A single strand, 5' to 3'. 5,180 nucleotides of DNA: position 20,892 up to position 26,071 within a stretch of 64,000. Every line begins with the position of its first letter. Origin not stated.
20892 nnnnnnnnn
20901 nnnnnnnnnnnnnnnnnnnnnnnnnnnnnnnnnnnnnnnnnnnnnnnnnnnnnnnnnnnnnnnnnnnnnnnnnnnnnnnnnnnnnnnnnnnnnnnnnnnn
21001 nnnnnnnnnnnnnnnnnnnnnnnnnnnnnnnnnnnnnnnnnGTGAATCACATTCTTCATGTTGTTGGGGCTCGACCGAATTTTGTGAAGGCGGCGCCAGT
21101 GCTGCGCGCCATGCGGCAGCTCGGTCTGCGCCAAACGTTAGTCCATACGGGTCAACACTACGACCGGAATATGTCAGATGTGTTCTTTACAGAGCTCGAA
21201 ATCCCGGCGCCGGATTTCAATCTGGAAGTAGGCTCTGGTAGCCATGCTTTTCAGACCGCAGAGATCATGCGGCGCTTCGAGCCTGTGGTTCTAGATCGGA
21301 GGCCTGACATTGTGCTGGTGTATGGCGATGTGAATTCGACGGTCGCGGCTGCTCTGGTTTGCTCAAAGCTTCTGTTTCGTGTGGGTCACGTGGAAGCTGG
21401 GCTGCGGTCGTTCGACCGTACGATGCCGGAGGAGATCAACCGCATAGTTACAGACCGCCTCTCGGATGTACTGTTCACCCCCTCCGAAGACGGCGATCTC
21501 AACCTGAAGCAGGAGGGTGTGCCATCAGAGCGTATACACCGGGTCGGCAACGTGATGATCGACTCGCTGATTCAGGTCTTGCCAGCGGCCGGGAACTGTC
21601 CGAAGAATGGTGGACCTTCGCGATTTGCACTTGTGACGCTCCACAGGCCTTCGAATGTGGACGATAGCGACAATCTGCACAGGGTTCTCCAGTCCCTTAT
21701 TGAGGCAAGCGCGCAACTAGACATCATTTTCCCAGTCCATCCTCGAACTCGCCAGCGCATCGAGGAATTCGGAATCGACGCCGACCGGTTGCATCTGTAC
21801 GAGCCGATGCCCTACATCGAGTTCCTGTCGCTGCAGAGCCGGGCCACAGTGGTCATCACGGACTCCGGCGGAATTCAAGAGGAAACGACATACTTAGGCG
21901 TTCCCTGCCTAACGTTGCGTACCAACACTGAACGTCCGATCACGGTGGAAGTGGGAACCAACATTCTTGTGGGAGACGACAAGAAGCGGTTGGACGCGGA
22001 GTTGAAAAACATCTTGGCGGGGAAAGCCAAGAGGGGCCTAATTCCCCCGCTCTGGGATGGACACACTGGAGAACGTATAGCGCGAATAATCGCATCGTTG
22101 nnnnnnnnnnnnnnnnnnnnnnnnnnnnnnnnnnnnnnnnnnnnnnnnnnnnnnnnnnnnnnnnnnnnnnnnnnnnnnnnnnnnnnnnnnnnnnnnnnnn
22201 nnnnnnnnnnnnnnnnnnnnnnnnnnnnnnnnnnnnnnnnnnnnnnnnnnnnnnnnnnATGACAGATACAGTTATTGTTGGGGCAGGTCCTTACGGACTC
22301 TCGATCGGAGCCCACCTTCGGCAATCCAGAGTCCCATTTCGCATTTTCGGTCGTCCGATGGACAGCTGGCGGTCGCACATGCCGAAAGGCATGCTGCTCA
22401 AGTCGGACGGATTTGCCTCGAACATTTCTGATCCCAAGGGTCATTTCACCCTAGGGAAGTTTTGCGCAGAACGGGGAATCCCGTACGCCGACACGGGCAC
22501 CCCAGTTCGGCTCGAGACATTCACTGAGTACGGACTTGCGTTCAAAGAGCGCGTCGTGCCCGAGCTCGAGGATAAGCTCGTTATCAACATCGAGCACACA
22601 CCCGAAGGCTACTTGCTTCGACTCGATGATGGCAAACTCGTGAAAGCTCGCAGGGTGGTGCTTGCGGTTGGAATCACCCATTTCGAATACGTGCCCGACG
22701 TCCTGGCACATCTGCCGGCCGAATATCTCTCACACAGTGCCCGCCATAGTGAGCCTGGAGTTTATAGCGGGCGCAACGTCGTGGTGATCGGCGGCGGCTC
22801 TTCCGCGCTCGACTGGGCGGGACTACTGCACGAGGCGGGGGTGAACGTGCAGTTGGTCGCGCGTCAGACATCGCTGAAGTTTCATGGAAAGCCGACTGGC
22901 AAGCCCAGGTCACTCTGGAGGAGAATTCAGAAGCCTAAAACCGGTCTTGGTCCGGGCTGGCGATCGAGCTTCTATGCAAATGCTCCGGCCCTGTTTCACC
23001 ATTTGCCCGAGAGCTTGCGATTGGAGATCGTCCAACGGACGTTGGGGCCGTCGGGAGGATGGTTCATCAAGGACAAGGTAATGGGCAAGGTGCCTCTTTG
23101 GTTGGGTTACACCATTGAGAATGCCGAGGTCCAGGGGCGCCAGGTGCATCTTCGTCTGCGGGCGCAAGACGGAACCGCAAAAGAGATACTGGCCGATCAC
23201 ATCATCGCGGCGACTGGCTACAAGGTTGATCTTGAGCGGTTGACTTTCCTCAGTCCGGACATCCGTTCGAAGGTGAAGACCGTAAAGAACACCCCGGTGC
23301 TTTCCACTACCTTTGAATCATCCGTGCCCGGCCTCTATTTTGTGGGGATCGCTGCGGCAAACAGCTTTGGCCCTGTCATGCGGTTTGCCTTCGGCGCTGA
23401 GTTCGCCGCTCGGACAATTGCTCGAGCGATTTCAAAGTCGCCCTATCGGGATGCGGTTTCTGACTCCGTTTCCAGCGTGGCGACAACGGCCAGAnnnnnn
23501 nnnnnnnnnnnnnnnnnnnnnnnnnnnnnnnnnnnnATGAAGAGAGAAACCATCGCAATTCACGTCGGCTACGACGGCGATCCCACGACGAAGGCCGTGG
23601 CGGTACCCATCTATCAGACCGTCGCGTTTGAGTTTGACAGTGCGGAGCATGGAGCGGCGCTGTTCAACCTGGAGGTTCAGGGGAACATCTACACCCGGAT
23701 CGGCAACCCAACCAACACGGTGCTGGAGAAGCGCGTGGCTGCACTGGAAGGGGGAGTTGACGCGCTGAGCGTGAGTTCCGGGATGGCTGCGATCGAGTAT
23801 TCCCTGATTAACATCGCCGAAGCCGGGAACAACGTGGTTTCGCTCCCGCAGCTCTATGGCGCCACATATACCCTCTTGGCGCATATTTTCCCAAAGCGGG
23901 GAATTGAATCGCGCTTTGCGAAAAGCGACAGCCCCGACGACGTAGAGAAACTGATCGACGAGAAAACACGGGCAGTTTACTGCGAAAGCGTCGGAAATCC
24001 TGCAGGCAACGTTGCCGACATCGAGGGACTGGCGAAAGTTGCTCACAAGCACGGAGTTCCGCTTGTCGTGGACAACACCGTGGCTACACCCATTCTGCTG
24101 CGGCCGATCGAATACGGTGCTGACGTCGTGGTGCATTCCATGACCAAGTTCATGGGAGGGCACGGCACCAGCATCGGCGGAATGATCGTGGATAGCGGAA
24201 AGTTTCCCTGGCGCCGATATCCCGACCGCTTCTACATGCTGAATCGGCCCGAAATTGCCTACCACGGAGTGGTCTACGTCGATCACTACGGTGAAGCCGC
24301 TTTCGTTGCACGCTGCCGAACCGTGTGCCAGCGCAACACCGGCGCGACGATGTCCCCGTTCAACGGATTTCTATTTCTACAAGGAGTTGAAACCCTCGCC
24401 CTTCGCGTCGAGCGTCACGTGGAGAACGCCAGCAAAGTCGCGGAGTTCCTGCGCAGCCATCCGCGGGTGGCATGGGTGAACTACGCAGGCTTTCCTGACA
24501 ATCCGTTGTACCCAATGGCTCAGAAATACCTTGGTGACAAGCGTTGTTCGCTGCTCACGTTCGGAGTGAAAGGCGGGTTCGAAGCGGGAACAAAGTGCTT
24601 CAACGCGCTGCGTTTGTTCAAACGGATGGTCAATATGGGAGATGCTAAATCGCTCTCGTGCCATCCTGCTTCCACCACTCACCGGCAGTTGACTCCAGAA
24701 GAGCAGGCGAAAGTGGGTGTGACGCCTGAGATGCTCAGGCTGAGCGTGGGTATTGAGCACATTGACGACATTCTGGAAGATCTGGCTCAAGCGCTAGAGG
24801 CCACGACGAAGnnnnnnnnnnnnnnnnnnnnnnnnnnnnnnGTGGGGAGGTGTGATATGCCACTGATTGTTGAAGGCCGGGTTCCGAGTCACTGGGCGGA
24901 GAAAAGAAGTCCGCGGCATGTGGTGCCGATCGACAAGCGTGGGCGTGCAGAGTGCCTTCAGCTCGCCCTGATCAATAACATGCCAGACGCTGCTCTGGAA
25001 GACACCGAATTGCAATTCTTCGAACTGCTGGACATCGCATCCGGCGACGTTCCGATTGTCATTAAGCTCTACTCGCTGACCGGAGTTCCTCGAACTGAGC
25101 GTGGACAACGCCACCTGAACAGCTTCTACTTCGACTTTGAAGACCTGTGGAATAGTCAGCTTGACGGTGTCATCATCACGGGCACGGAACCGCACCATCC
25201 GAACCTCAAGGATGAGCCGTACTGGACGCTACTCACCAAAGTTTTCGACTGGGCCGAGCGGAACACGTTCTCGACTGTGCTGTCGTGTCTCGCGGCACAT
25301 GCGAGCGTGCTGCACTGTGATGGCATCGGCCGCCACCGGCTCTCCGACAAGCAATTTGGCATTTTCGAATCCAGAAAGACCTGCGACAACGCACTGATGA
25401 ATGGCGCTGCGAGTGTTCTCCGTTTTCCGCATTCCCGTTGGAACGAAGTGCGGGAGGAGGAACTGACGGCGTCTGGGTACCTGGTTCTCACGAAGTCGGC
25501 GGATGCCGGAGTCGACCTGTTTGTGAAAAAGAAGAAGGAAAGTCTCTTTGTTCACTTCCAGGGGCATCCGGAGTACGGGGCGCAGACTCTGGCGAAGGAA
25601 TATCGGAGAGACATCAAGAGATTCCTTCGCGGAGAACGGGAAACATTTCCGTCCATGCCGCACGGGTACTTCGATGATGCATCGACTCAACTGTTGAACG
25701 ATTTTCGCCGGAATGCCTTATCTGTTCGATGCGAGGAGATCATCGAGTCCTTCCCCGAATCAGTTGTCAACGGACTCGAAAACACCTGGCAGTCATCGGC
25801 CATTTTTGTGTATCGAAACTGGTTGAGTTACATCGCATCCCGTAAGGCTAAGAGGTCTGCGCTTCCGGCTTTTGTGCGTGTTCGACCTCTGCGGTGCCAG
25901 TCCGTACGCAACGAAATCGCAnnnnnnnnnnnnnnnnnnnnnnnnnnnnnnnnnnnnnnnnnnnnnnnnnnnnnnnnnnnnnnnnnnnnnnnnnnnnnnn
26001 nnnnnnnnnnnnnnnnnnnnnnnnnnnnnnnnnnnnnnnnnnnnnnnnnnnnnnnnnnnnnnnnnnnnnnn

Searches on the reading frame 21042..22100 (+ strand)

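Call 16: search_protein_families(library=pfam, proteins=[window:21042-22100:+], max_evalue=0.001)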
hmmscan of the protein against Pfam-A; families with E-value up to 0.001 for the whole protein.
window:21042-22100:+ (353 aa): 2 families
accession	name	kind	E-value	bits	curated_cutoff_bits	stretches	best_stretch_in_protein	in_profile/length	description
PF02350.25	Epimerase_2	-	3e-106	355.6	30.6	1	28-350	8-346/347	UDP-N-acetylglucosamine 2-epimerase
PF13579.12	Glyco_trans_4_4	-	1.7e-06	28.9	29.7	1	20-170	10-157/158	Glycosyl transferase 4-like domain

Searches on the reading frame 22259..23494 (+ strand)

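Call 7: search_protein_families(library=ncbifam, proteins=[window:22259-23494:+], max_evalue=0.1)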
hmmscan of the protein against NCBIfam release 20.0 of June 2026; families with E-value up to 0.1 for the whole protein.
window:22259-23494:+ (412 aa): 53 families (the best 25 are shown)
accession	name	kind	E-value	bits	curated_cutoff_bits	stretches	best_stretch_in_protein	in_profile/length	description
TIGR04018.1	Bthiol_YpdA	hypoth_equivalog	4.1e-20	71.8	339.9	2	81-216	66-197/316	YpdA family putative bacillithiol disulfide reductase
NF040505.1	ArsO_flavin_mono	equivalog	4.9e-11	42.7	425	1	2-184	1-173/346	ArsO family NAD(P)H-dependent flavin-containing monooxygenase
TIGR01292.1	TRX_reduct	equivalog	5e-09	35.4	343.45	1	102-207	73-177/300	thioredoxin-disulfide reductase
TIGR04046.1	MSMEG_0569_nitr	hypoth_equivalog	1.5e-07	30.8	498.35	1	3-201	2-191/400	MSMEG_0569 family flavin-dependent oxidoreductase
NF004939.0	PRK06292.1-1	equivalog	2.4e-07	29.8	435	1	276-366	225-313/476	dihydrolipoyl dehydrogenase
NF006593.0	PRK09126.1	equivalog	9.4e-06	24.7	420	1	2-26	5-29/393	5-demethoxyubiquinol-8 5-hydroxylase UbiM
TIGR00292.1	TIGR00292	equivalog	2e-05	23.9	148.3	0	2-30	22-50/254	sulfide-dependent adenosine diphosphate thiazole synthase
NF009410.0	PRK12771.1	subfamily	2.4e-05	23.1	516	1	163-202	130-169/566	NAD(P)-binding protein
TIGR03452.1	mycothione_red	equivalog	4.3e-05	22.6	635.65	1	118-207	120-205/452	mycothione reductase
NF005884.0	PRK07846.1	equivalog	7e-05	21.6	501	1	116-206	117-203/454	mycothione reductase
NF004776.0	PRK06116.1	equivalog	8.4e-05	21.7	480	1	125-205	127-201/450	glutathione-disulfide reductase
TIGR02032.1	GG-red-SF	subfamily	0.00013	21.8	158.8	0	3-23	2-22/297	geranylgeranyl reductase family protein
TIGR02053.1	MerA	equivalog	0.00021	20.4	454.45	1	120-208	119-204/465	mercury(II) reductase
TIGR03315.1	Se_ygfK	equivalog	0.00035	18.1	835.3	0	161-195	656-691/1012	putative selenate reductase subunit YgfK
NF004832.0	PRK06184.1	subfamily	0.00075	18.4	476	1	1-45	6-50/506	hypothetical protein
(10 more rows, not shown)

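Call 8: search_protein_families(library=pfam, proteins=[window:22259-23494:+], max_evalue=1)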
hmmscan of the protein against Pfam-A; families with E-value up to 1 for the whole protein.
window:22259-23494:+ (412 aa): 16 families
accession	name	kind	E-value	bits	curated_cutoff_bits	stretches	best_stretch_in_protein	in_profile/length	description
PF13738.12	Pyr_redox_3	-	9.2e-20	71.5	30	2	5-209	1-202/305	Pyridine nucleotide-disulphide oxidoreductase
PF07992.20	Pyr_redox_2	-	2.6e-14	53.8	26.1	2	3-206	2-177/291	Pyridine nucleotide-disulphide oxidoreductase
PF13434.12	Lys_Orn_oxgnase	-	1.4e-10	41.3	21.3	1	123-205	141-224/339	L-lysine 6-monooxygenase/L-ornithine 5-monooxygenase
PF00070.33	Pyr_redox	-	1.1e-07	32.7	22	1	173-207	1-35/82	Pyridine nucleotide-disulphide oxidoreductase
PF01494.25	FAD_binding_3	-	3e-07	30.4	22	2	173-207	3-37/349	FAD binding domain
PF13454.12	NAD_binding_9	-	4.2e-06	27.2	21.8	1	97-139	112-154/155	FAD-NAD(P)-binding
PF01946.23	Thi4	-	0.00063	19.5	26.2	0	2-23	18-39/235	Thi4 family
PF13450.12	NAD_binding_8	-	0.0012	19.5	21.9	1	6-30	1-25/68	NAD(P)-binding Rossmann-like domain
PF13241.12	NAD_binding_7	-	0.0013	19.8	22.1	1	170-204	6-40/104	Putative NAD(P)-binding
PF01266.30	DAO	-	0.0027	17.7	27.9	0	3-22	1-20/353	FAD dependent oxidoreductase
PF05834.18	Lycopene_cycl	-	0.0042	16.7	23.4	0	3-24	1-22/380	Lycopene cyclase protein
PF02558.23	ApbA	-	0.0049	16.9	22.2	1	174-204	1-31/150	Ketopantoate reductase PanE/ApbA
PF00743.25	FMO-like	-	0.055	12.3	22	1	158-205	170-217/532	Flavin-binding monooxygenase-like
PF03486.20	HI0933_like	-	0.063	13.1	50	0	173-205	2-34/244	HI0933-like protein Rossmann domain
PF07991.19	KARI_N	-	0.078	13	20.6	1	170-205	3-38/165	Acetohydroxy acid isomeroreductase, NADPH-binding domain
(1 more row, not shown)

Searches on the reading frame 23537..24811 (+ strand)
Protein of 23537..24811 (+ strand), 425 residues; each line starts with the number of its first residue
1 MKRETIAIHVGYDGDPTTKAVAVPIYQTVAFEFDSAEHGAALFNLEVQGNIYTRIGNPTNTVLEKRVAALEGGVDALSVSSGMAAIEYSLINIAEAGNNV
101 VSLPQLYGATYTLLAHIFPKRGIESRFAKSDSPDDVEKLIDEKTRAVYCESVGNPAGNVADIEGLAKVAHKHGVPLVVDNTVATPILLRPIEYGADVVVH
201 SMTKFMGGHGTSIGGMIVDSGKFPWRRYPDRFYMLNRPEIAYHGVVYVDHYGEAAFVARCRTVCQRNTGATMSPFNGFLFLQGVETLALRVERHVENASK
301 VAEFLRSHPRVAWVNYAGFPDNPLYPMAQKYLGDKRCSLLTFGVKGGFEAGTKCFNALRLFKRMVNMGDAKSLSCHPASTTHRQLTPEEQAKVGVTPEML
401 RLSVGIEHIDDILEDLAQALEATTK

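Call 7: search_protein_families(library=ncbifam, proteins=[window:23537-24811:+], max_evalue=0.1)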
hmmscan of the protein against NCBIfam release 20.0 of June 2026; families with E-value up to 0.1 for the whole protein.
window:23537-24811:+ (425 aa): 85 families (the best 25 are shown)
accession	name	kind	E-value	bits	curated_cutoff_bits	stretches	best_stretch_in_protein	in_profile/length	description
NF004757.0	PRK06084.1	equivalog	2.5e-204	678.9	790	1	1-424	1-424/425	bifunctional O-acetylhomoserine aminocarboxypropyltransferase/cysteine synthase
TIGR01326.1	OAH_OAS_sulfhy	subfamily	1.4e-185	617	495.1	1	3-421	2-418/418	O-acetylhomoserine aminocarboxypropyltransferase/cysteine synthase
NF006096.0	PRK08248.1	equivalog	1.1e-178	594.3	726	1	2-424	8-429/431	homocysteine synthase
NF005872.0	PRK07812.1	equivalog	3e-164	546.6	703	1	4-423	18-435/439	bifunctional o-acetylhomoserine/o-acetylserine sulfhydrylase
NF004650.0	PRK05994.1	equivalog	1.6e-161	538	667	1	4-422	9-426/427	O-acetylhomoserine aminocarboxypropyltransferase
NF006004.0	PRK08134.1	equivalog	9.1e-142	472.7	636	1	2-425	8-430/433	O-acetylhomoserine aminocarboxypropyltransferase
NF004125.0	PRK05613.1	equivalog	9.1e-130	433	765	1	4-422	15-436/437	O-acetylhomoserine/O-acetylserine sulfhydrylase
NF005215.0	PRK06702.1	equivalog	7.9e-117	390.8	709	1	4-420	8-422/432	bifunctional O-acetylhomoserine aminocarboxypropyltransferase/cysteine synthase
NF005695.0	PRK07503.1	equivalog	2.1e-113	379.1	666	2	5-220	12-227/403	methionine gamma-lyase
TIGR01328.1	met_gam_lyase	equivalog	2.6e-112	375.5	549.7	2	2-218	3-219/391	methionine gamma-lyase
NF004876.0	PRK06234.1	subfamily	9.5e-108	360.8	666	2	5-221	11-229/400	methionine gamma-lyase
TIGR01325.1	O_suc_HS_sulf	equivalog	1.8e-102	342.8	510.05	2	19-221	15-217/380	O-succinylhomoserine sulfhydrylase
NF006003.0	PRK08133.1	equivalog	1.3e-99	333.6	522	2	3-222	12-230/396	O-succinylhomoserine sulfhydrylase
NF005263.0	PRK06767.1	equivalog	2.6e-95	319.7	617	2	3-219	6-222/392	methionine gamma-lyase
NF005696.0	PRK07504.1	equivalog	5.5e-93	311.9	675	2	23-223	30-230/397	O-succinylhomoserine sulfhydrylase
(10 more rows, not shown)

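Call 8: search_protein_families(library=pfam, proteins=[window:23537-24811:+], max_evalue=1)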
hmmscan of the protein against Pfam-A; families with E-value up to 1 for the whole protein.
window:23537-24811:+ (425 aa): 7 families
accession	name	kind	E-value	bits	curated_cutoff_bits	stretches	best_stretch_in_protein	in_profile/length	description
PF01053.26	Cys_Met_Meta_PP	-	7.9e-129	430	27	1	4-421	1-381/381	Cys/Met metabolism PLP-dependent enzyme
PF00155.27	Aminotran_1_2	-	4.1e-09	36.5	19.7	1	52-220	35-235/361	Aminotransferase class I and II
PF01041.23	DegT_DnrJ_EryC1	-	6e-09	36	19.8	1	48-183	16-149/360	DegT/DnrJ/EryC1/StrS aminotransferase family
PF00266.25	Aminotran_5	-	7e-09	35.6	21.5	1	133-213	129-210/371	Aminotransferase class-V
PF01212.27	Beta_elim_lyase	-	2.3e-05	24.3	27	1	56-309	30-269/288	Beta-eliminating lyase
PF02347.22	GDC-P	-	0.0014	18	26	1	142-205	196-259/429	Glycine cleavage system P-protein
PF05889.19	SepSecS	-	0.033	13.3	21.1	1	136-208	148-228/389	O-phosphoseryl-tRNA(Sec) selenium transferase, SepSecS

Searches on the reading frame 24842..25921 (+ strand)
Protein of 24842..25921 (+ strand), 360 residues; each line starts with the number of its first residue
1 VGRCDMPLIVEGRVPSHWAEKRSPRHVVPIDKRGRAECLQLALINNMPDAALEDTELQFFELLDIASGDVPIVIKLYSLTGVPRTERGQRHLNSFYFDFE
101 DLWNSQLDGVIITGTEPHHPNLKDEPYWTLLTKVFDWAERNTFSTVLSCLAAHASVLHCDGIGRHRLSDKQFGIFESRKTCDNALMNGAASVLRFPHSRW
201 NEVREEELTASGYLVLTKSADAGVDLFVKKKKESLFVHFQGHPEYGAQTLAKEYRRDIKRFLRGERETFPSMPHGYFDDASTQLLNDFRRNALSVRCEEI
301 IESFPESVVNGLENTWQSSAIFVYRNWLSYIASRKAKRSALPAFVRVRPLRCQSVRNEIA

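Call 7: search_protein_families(library=ncbifam, proteins=[window:24842-25921:+], max_evalue=0.1)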
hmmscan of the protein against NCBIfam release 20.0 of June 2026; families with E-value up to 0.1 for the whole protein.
window:24842-25921:+ (360 aa): 3 families
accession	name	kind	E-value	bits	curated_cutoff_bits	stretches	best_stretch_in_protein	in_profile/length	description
NF003776.0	PRK05368.1-3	equivalog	3.9e-117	390.8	358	1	32-349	30-346/353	homoserine O-succinyltransferase MetA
NF047918.2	MetA_acetyl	exception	7e-49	166.8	460.5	1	38-287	35-277/302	homoserine O-acetyltransferase MetA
TIGR01001.2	MetA_succinyl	equivalog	1.4e-44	152.7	495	1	37-282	34-269/304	homoserine O-succinyltransferase MetA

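Call 8: search_protein_families(library=pfam, proteins=[window:24842-25921:+], max_evalue=1)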
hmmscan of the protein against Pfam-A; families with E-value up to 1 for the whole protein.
window:24842-25921:+ (360 aa): 1 family
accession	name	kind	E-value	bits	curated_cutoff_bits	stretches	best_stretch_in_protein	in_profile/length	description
PF04204.22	HTS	-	7.1e-71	239.1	27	1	35-335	31-295/298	Homoserine O-succinyltransferase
